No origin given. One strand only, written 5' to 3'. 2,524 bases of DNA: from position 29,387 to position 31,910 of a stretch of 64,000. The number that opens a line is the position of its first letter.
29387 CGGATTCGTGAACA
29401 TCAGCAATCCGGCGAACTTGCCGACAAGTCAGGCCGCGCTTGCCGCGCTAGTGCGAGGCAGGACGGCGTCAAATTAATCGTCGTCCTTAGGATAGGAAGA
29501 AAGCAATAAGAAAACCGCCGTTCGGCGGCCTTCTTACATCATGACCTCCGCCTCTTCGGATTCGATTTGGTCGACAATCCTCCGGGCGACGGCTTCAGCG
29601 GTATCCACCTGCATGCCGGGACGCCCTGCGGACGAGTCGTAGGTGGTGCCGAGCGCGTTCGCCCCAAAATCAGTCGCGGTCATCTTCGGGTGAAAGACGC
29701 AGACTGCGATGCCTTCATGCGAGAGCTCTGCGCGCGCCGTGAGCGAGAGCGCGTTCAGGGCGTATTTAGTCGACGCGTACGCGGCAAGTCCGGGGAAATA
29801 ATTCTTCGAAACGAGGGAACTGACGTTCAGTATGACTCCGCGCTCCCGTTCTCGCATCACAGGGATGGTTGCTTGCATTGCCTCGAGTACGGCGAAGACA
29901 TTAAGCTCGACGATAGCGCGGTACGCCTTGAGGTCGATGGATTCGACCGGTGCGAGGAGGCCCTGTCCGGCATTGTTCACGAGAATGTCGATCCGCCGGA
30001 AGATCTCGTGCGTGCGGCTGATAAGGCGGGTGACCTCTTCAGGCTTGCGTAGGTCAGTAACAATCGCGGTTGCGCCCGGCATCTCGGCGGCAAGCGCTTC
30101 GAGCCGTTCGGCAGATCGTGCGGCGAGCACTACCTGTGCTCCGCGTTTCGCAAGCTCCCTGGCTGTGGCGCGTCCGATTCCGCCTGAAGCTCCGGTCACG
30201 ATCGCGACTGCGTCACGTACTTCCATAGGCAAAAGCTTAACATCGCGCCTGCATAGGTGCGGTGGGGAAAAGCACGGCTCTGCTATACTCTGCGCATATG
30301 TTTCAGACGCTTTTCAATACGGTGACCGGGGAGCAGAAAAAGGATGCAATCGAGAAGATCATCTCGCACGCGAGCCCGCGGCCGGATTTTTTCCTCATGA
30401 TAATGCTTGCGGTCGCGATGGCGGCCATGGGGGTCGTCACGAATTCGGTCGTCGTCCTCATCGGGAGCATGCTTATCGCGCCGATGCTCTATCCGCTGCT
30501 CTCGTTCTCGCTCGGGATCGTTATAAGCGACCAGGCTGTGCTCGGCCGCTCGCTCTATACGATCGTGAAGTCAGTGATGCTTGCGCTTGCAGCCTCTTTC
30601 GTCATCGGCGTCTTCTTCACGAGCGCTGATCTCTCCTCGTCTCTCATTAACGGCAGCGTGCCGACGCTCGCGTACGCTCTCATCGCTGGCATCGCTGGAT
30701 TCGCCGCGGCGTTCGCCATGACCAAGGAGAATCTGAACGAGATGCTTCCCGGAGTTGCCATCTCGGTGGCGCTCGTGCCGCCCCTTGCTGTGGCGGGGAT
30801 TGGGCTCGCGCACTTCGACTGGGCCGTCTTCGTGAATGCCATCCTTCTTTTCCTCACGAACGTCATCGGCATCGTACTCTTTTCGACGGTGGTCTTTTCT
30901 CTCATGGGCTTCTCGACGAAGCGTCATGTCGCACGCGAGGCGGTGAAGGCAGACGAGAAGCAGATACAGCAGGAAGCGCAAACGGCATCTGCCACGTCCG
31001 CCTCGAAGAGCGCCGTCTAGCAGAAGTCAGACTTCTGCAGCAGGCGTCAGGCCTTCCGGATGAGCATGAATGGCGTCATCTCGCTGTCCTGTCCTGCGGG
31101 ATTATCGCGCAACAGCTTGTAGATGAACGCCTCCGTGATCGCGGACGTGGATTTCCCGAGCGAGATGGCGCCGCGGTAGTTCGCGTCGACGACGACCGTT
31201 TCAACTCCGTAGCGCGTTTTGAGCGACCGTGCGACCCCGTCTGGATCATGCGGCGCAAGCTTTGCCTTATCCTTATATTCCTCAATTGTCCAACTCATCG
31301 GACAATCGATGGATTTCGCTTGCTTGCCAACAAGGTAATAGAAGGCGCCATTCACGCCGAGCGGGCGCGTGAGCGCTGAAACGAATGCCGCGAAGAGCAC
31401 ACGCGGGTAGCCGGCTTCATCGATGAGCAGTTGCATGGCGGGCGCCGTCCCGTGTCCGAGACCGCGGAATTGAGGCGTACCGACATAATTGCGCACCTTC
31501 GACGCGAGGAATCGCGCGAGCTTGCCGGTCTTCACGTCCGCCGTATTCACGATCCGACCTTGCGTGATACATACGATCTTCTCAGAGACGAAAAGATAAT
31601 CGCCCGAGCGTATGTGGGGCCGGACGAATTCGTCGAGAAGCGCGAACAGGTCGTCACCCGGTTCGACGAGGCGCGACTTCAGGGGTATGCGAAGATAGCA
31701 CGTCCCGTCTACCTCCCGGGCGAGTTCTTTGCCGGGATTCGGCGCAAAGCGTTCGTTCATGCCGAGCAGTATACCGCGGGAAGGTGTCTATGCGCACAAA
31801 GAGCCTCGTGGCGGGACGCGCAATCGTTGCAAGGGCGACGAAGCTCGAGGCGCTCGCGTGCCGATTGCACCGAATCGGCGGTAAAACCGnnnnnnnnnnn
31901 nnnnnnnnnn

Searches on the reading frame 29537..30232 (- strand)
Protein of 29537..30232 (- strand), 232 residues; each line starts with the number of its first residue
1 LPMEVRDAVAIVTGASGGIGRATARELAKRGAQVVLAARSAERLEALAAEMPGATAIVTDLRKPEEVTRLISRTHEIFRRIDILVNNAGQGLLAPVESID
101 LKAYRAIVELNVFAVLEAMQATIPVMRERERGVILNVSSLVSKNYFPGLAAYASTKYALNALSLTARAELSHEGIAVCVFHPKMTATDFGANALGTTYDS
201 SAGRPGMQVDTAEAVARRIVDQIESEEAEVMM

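Call 28: search_protein_families(library=pfam, proteins=[window:29537-30232:-], max_evalue=0.001)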
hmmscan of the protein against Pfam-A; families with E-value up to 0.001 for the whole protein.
window:29537-30232:- (232 aa): 9 families
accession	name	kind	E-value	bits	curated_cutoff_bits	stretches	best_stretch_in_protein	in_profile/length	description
PF00106.31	adh_short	-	2.6e-50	171.1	26.6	1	9-192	2-189/195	short chain dehydrogenase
PF13561.12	adh_short_C2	-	8.2e-34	117.6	27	1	14-194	1-185/236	Enoyl-(Acyl carrier protein) reductase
PF08659.16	KR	-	2e-11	44.5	22.6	1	9-168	2-165/180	KR domain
PF13460.12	NAD_binding_10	-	3.6e-10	40.4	27.2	1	14-224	1-182/184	NAD(P)H-binding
PF01370.27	Epimerase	-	1.2e-06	28.5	20.9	1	11-109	2-93/240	NAD dependent epimerase/dehydratase family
PF03435.24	Sacchrp_dh_NADP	-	3.1e-06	28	25.1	1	12-86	3-74/129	Saccharopine dehydrogenase NADP binding domain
PF05368.20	NmrA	-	0.00029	21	27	1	11-80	6-76/298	NmrA-like family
PF03807.23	F420_oxidored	-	0.00039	21.4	21.6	1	10-56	3-50/94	NADP oxidoreductase coenzyme F420-dependent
PF01488.26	Shikimate_DH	-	0.00055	20.5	24.3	1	6-64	11-69/138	Shikimate / quinate 5-dehydrogenase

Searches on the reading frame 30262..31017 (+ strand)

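Call 28: search_protein_families(library=pfam, proteins=[window:30262-31017:+], max_evalue=0.001)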
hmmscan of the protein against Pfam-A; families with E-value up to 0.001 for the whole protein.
window:30262-31017:+ (252 aa): 1 family
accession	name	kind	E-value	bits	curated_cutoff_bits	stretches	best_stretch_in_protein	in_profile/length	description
PF04087.19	DUF389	-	2.1e-32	112.5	23.9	1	70-206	1-137/137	Domain of unknown function (DUF389)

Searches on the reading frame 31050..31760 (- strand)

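Call 36: search_protein_families(library=pfam, proteins=[window:31050-31760:-], max_evalue=0.001)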
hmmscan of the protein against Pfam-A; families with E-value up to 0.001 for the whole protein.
window:31050-31760:- (237 aa): 1 family
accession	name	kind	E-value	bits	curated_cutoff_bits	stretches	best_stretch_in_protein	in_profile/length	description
PF01996.21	F420_ligase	-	1.3e-09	38.3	25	1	27-206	2-161/218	F420-0:Gamma-glutamyl ligase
